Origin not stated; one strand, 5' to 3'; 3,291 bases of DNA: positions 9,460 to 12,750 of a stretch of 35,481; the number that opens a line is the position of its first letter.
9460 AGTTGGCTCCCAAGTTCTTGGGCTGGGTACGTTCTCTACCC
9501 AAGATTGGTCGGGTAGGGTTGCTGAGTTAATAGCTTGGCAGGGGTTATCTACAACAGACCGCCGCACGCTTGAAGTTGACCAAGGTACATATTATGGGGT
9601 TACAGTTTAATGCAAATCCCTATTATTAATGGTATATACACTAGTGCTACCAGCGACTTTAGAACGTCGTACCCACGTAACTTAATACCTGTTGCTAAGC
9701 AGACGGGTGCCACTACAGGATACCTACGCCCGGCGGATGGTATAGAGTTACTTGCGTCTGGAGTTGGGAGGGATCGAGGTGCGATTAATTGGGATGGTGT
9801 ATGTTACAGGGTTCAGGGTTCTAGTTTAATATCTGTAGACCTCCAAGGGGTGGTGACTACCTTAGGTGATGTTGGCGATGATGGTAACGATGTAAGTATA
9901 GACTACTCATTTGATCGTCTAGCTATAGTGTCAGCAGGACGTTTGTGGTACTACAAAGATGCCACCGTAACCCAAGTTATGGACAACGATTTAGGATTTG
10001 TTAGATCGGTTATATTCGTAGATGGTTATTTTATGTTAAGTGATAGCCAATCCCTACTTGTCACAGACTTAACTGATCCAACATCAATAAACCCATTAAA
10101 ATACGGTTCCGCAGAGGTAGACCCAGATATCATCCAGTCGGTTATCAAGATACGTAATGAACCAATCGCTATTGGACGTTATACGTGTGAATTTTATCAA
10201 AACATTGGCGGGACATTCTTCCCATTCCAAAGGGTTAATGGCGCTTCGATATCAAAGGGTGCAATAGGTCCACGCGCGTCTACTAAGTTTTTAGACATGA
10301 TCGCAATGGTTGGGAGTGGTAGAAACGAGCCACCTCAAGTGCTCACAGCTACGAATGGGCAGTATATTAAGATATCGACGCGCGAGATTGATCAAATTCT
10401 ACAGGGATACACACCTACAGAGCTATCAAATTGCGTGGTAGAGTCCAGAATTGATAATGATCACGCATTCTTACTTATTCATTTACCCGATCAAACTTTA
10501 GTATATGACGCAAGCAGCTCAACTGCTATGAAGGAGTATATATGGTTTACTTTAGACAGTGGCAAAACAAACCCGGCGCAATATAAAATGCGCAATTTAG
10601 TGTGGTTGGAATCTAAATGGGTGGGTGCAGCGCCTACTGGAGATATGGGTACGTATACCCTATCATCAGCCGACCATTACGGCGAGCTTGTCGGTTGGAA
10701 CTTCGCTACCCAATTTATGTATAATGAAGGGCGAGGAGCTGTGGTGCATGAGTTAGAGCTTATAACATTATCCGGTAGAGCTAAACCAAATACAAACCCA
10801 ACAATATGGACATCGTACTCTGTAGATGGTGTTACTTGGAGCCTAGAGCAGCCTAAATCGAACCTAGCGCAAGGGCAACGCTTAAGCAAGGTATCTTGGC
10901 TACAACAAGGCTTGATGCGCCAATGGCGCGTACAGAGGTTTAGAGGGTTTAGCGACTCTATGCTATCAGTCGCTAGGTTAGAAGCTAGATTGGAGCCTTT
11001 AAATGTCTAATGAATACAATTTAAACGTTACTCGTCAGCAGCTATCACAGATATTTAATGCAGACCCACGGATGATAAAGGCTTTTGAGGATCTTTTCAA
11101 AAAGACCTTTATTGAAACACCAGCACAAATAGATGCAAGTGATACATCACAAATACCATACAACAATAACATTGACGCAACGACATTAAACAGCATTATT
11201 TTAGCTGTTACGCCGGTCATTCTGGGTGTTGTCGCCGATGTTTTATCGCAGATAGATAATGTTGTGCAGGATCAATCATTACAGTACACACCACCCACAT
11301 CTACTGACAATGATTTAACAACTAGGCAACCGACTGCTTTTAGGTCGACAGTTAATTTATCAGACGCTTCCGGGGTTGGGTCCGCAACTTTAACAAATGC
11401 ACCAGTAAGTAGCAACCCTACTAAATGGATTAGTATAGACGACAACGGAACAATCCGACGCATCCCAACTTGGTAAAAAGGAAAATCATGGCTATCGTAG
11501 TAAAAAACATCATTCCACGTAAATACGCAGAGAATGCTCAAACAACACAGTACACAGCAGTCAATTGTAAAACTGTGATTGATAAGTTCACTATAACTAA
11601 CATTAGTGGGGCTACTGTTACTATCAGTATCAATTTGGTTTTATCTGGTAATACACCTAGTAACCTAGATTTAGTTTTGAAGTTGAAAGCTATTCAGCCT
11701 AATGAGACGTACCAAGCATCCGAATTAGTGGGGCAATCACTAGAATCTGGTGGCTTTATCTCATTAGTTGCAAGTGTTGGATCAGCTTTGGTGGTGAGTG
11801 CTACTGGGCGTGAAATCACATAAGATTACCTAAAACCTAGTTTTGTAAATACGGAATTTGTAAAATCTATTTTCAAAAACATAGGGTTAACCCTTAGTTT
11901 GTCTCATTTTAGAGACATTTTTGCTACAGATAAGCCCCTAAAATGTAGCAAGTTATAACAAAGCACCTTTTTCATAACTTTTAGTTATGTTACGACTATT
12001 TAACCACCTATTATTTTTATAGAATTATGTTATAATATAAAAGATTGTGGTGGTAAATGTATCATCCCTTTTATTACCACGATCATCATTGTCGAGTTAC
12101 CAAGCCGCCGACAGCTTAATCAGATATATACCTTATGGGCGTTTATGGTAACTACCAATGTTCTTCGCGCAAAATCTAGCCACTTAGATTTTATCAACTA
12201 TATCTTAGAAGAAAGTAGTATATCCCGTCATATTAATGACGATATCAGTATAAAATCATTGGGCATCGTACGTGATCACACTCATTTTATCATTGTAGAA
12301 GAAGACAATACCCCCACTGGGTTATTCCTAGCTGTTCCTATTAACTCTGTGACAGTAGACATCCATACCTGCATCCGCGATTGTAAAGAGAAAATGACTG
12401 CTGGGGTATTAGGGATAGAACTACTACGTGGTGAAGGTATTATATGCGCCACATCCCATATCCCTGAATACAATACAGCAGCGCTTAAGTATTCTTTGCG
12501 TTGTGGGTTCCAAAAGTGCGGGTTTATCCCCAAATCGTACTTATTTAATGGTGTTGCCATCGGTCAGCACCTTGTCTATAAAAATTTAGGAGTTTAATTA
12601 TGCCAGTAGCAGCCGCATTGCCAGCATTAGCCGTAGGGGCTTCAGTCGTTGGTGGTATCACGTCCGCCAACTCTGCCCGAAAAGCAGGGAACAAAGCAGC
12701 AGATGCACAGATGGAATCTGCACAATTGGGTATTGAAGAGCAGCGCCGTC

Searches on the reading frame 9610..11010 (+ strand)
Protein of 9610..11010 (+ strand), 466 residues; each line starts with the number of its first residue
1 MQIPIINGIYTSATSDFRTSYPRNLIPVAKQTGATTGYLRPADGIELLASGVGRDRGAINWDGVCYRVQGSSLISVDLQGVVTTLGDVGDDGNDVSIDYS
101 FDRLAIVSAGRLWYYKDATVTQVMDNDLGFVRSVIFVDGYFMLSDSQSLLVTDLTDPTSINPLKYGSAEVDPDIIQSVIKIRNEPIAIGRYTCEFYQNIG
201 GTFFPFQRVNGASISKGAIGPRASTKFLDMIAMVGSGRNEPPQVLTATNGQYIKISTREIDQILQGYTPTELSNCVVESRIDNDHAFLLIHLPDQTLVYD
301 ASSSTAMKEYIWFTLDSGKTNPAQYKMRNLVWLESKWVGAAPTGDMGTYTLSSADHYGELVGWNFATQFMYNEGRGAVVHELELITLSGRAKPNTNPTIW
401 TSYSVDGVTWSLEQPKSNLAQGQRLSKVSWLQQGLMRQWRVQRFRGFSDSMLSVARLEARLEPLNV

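Call 9: search_protein_families(library=phrogs, proteins=[window:9610-11010:+], max_evalue=0.001)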
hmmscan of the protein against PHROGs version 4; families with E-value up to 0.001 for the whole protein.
window:9610-11010:+ (466 aa): 1 family
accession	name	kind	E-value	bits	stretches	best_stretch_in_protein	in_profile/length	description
phrog_578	-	connector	1.1e-87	295.6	1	1-463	4-471/486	head closure Hc3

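Call 13: find_related_loci(query=window:9610-11010:+, collection=viral_contigs, flank=10000)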
Query window:9610-11010:+ (466 aa) in viral_contigs; peptide patterns used: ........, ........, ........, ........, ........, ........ (x = any residue, [..] = any of these).
16 stretches matched a pattern; 12 encode a relative of the query (tblastn E <= 1e-3); 12 distinct loci.
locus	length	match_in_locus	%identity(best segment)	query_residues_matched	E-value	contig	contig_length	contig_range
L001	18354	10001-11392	52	2-465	5e-161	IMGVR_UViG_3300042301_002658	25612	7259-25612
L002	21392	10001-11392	52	2-465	5e-161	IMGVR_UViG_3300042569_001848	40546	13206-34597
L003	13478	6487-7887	52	1-465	1e-159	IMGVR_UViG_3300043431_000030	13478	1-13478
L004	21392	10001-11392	52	1-464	4e-158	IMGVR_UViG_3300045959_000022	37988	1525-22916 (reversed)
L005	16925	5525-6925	51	1-464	8e-156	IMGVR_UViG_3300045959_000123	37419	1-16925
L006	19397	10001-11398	52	1-464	6e-155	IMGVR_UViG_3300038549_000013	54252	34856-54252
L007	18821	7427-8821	51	1-464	2e-153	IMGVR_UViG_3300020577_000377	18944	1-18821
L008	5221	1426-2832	47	1-466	4e-138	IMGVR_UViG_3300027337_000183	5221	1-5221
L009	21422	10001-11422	45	2-464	1e-128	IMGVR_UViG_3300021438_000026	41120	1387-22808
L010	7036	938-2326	42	1-465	4e-110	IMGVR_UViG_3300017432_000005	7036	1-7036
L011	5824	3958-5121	29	55-437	3e-31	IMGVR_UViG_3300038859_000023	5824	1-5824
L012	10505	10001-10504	41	2-166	2e-31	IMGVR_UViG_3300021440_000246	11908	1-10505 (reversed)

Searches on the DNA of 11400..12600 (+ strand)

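Call 6: search_dna_similar(query=window:11400-12600:+, collection=phages, mode=distant, max_rows=30)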
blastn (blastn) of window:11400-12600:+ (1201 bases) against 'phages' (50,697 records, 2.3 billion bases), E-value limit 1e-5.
No match.

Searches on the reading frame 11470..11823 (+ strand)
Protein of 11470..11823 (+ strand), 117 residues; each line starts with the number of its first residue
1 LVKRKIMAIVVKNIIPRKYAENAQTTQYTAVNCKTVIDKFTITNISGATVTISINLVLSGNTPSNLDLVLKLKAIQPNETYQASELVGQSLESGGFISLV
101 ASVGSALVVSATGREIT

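Call 9: search_protein_families(library=phrogs, proteins=[window:11470-11823:+], max_evalue=0.001)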
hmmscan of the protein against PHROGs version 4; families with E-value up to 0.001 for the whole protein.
window:11470-11823:+ (117 aa): 0 families

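Call 17: find_encoding_contigs(protein=window:11470-11823:+, flank=10000, max_places=10)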
Protein window:11470-11823:+ (117 aa): no gene with exactly this product is on record in the collection.

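Call 44: find_homologous_proteins(query=window:11470-11823:+)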
Query window:11470-11823:+ (117 aa): 662 proteins with E <= 0.001 among 697 candidates; the best 120 are listed.
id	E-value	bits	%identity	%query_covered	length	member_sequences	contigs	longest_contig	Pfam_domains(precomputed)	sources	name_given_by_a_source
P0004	1.9e-56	206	92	95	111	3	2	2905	-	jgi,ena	jgi:hypothetical protein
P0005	1.5e-46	175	78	95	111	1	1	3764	-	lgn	-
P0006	2.1e-46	174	77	98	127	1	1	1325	-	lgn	-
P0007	4.1e-40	154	68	95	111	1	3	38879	-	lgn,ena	-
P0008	1.7e-39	152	68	95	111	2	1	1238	-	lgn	-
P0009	1.1e-38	149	70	95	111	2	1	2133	-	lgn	-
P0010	1.7e-38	149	67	95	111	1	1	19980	-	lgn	-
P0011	1.7e-38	149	68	95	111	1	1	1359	-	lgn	-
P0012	3.5e-38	148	67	95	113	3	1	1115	-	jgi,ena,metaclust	metaclust:\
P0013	6.8e-38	147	69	93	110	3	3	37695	-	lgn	-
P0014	1.3e-37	146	67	95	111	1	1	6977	-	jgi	jgi:IMP cyclohydrolase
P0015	1.4e-37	146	65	95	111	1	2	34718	-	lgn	-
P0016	1.8e-37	145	67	95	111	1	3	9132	-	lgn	-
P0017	2.4e-37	145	66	95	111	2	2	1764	-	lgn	-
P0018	3.5e-37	145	67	95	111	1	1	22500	-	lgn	-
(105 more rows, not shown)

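Call 45: find_encoding_contigs(protein=P0004, flank=10000)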
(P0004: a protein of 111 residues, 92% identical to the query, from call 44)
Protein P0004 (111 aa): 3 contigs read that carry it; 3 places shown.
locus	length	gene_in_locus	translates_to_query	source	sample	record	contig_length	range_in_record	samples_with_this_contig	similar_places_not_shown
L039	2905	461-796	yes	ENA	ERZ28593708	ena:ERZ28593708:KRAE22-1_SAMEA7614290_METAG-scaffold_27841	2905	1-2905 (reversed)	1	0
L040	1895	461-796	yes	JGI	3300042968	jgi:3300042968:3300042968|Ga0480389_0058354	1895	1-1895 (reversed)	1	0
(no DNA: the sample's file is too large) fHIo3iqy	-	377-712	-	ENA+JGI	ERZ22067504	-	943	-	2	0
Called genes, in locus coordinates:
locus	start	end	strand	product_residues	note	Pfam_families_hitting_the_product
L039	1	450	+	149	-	?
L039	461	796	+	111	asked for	-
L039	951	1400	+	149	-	-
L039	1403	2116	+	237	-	PF25688:P22_gp7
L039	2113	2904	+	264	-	?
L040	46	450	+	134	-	-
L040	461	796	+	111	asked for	-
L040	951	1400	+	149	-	-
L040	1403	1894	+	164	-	?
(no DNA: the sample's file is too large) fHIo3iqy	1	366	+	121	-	?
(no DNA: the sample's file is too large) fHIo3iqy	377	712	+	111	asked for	-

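Call 46: find_encoding_contigs(protein=P0005, flank=10000)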
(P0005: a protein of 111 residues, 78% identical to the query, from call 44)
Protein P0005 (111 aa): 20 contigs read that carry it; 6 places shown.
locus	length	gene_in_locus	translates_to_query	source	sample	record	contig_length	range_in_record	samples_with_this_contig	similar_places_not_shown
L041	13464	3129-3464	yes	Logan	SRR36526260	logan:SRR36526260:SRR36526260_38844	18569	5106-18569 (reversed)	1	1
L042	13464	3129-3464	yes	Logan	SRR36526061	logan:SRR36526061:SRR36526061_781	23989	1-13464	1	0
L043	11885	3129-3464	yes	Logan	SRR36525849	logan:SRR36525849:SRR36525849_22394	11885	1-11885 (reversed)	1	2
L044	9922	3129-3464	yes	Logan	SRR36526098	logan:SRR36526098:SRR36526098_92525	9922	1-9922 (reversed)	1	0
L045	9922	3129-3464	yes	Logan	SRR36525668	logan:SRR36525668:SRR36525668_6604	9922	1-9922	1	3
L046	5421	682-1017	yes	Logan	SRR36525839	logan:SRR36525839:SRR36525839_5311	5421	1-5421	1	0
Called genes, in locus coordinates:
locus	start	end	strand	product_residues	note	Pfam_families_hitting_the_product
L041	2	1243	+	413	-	?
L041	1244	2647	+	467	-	PF11134:Phage_stabilise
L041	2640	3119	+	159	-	-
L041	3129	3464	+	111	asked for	-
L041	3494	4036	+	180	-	-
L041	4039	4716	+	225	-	PF25688:P22_gp7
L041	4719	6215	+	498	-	-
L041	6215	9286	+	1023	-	-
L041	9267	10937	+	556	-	-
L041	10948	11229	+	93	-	-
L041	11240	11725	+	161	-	PF05257:CHAP (weak)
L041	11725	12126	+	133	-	-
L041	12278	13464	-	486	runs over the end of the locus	PF00176:SNF2-rel_dom, PF00270:DEAD (weak), PF00271:Helicase_C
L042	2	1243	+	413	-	?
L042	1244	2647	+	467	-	PF11134:Phage_stabilise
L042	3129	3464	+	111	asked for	-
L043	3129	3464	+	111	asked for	-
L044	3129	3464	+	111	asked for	-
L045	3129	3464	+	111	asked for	-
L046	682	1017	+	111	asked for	-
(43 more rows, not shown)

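Call 100: find_encoding_contigs(protein=window:11488-11823:+, flank=10000, max_places=10)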
Protein window:11488-11823:+ (111 aa): 1 contig read that carries it; 1 place shown.
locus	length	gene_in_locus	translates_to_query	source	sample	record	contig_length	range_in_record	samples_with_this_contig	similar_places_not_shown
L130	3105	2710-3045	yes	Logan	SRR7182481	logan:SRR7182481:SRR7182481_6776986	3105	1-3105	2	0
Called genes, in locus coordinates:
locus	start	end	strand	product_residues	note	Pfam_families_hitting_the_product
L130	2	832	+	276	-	?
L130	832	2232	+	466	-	PF11134:Phage_stabilise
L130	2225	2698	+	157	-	-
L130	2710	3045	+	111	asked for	-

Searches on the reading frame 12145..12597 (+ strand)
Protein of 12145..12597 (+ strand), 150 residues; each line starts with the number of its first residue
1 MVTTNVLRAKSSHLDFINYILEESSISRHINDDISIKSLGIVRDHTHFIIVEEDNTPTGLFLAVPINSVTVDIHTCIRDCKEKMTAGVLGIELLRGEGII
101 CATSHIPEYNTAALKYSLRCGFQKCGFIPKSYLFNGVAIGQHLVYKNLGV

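Call 9: search_protein_families(library=phrogs, proteins=[window:12145-12597:+], max_evalue=0.001)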
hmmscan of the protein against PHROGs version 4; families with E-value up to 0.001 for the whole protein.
window:12145-12597:+ (150 aa): 0 families

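Call 16: find_encoding_contigs(protein=window:12145-12597:+, flank=10000, max_places=10)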
Protein window:12145-12597:+ (150 aa): 1 contig read that carries it; 1 place shown.
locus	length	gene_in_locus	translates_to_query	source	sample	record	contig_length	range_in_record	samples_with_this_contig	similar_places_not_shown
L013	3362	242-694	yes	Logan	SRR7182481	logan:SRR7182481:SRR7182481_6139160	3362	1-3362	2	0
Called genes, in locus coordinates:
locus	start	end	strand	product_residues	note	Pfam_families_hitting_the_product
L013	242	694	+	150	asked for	-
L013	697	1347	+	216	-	PF25688:P22_gp7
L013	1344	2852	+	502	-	-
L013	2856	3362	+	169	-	?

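Call 22: find_homologous_proteins(query=window:12145-12597:+)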
Query window:12145-12597:+ (150 aa): 3 proteins with E <= 0.001 among 30 candidates.
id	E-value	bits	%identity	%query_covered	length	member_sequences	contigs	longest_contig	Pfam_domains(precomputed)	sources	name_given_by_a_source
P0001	4.8e-95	333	100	100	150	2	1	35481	-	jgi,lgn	-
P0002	9.0e-82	290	87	100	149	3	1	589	-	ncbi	-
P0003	1.4e-64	234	69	99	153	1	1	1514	-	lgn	-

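Call 23: find_encoding_contigs(protein=P0002, flank=10000)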
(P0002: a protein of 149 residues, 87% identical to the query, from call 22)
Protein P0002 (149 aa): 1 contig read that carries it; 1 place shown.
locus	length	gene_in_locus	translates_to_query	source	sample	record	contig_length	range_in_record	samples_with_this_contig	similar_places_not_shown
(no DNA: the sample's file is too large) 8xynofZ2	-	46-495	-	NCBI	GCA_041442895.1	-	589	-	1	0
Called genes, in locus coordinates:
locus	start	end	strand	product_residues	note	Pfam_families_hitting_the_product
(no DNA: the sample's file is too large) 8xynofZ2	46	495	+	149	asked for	-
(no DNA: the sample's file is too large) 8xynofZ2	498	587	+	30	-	?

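Call 24: find_encoding_contigs(protein=P0003, flank=10000)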
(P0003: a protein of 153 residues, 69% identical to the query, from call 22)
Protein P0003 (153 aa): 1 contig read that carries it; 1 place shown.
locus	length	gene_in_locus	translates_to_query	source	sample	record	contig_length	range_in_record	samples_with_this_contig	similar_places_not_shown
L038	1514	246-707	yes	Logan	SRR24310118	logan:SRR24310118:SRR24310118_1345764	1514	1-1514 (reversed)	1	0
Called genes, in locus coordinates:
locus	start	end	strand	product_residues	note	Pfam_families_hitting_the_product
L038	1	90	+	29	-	?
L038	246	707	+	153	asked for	-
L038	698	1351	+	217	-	PF25688:P22_gp7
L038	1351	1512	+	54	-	?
